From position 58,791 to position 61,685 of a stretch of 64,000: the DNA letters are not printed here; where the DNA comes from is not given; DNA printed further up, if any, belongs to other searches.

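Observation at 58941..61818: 864-aa cytoplasmic protein made of a novel about 38-aa helical repeat with recently expanded near-identical units, followed by a DUF4342 gene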

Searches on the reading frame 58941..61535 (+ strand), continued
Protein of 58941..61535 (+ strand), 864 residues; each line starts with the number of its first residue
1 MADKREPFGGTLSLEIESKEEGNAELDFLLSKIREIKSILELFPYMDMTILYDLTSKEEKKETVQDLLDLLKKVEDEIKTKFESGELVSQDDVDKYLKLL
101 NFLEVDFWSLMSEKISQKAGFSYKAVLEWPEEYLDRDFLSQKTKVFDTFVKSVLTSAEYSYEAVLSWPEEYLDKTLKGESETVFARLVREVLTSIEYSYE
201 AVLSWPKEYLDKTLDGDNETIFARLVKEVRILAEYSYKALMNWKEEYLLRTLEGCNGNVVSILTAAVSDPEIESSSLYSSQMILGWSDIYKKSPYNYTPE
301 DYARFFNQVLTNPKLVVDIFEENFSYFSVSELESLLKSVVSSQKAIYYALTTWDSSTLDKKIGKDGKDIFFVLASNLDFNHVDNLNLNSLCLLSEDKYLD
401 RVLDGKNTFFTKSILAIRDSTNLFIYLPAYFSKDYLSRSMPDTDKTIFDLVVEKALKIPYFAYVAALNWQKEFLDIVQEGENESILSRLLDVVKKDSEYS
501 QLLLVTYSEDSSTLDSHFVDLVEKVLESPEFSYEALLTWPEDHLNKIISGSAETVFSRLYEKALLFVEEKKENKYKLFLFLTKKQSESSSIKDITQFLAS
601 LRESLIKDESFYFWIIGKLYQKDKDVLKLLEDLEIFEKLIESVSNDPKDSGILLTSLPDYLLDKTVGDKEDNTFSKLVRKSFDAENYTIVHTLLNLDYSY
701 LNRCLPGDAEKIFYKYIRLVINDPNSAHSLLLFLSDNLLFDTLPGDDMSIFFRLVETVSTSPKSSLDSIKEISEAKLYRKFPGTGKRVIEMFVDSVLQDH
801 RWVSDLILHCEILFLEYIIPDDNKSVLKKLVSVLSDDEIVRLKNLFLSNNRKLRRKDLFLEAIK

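Call 51: find_encoding_contigs(protein=P0124, flank=10000, max_places=4)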
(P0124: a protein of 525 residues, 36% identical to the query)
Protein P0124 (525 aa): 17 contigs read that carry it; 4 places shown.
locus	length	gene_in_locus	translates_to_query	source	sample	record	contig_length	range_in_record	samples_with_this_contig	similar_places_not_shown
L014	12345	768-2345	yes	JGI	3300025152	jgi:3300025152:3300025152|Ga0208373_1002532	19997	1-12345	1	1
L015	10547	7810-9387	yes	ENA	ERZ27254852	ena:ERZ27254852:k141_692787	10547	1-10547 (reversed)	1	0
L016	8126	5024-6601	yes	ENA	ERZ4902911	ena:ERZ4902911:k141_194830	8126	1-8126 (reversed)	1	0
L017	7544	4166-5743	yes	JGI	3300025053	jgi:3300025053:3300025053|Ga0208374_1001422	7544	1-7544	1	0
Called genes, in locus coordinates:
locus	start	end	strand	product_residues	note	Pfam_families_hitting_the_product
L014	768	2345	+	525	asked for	-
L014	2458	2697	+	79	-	-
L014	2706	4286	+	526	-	PF01676:Metalloenzyme, PF06415:iPGM_N, PF01663:Phosphodiest (weak)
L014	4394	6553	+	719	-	-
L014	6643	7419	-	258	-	PF01790:LGT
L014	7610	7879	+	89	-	-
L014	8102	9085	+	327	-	PF01116:F_bP_aldolase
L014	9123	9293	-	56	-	-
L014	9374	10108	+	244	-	PF01978:TrmB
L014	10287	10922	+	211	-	PF00702:Hydrolase (weak)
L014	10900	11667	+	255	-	PF00483:NTP_transferase, PF02348:CTP_transf_3, PF12804:NTP_transf_3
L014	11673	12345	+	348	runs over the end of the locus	PF02776:TPP_enzyme_N (weak), PF01855:POR_N, PF17147:PFOR_II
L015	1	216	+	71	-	?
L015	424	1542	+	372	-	PF02353:CMAS, PF13489:Methyltransf_23, PF08241:Methyltransf_11, PF08242:Methyltransf_12, PF13649:Methyltransf_25, PF13847:Methyltransf_31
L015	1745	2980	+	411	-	PF14312:FG-GAP_2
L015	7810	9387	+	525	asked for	-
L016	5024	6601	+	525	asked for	-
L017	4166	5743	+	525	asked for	-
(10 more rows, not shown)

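Call 67: find_related_loci(query=window:58941-61532:+, collection=genome_contigs, flank=6000)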
Query window:58941-61532:+ (864 aa) in genome_contigs; peptide patterns used: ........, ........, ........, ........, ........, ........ (x = any residue, [..] = any of these).
74 stretches matched a pattern, but none encodes a relative of the query by tblastn (E <= 1e-3).

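Call 68: find_related_loci(query=window:58941-61532:+, collection=metagenome_contigs, flank=5000)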
Query window:58941-61532:+ (864 aa) in metagenome_contigs; peptide patterns used: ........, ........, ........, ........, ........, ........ (x = any residue, [..] = any of these).
180 stretches matched a pattern; 1 encode a relative of the query (tblastn E <= 1e-3); 1 distinct loci.
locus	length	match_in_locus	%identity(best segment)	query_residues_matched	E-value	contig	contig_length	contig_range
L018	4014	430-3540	85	1-864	0e+0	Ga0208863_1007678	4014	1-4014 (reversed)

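Call 83: search_protein_families(library=pfam, proteins=[P0124, P0129, L014:2458-2694:+], max_evalue=1)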
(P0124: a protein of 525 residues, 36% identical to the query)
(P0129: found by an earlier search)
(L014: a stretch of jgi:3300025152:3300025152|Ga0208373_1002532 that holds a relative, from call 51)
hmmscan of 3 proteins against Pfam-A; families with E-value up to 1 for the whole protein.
P0124 (525 aa): 1 family
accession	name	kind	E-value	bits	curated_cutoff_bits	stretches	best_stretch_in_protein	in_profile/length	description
PF10789.14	Phage_RpbA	-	0.063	13.8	25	1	95-146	49-106/108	Phage RNA polymerase binding, RpbA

P0129 (1037 aa): 4 families
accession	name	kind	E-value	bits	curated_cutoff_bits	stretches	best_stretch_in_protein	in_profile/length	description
PF21989.2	RA_2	-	0.00088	19.8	27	0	496-530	42-76/94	RA like domain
PF00317.26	Ribonuc_red_lgN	-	0.0018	18.7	28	1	152-239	2-56/77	Ribonucleotide reductase, all-alpha domain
PF25505.1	ARM_CPL3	-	0.057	13.7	26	0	636-667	59-90/122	CPL3 ARM repeat domain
PF17950.7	SpmSyn_N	-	0.24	12.1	25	0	195-252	25-81/96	S-adenosylmethionine decarboxylase N -terminal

L014:2458-2694:+ (79 aa): 4 families
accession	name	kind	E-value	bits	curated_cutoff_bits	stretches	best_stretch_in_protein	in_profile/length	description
PF14826.12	FACT-Spt16_Nlob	-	0.013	15.6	27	1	5-76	60-134/162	FACT complex subunit SPT16 N-terminal lobe domain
PF08656.15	DASH_Dad3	-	0.077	13.5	23.1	1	43-74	26-56/76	DASH complex subunit Dad3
PF12719.13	Cnd3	-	0.12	12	25.8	1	2-67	57-120/288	Nuclear condensing complex subunits, C-term domain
PF11690.13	DUF3287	-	0.2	12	27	1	34-72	44-81/121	Protein of unknown function (DUF3287)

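Call 92: find_related_loci(query=P0124, collection=genome_contigs, flank=6000)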
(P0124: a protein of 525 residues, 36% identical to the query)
Query P0124 (525 aa) in genome_contigs; peptide patterns used: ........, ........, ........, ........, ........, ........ (x = any residue, [..] = any of these).
39 stretches matched a pattern, but none encodes a relative of the query by tblastn (E <= 1e-3).

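Call 93: find_related_loci(query=window:58941-61532:+, collection=viral_contigs, flank=5000)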
Query window:58941-61532:+ (864 aa) in viral_contigs; peptide patterns used: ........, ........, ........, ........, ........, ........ (x = any residue, [..] = any of these).
4 stretches matched a pattern, but none encodes a relative of the query by tblastn (E <= 1e-3).

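Call 94: search_dna_similar(query=window:58941-61532:+, collection=phages, mode=protein, max_evalue=0.001)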
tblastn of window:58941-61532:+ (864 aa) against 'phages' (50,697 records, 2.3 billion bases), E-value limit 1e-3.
No match.
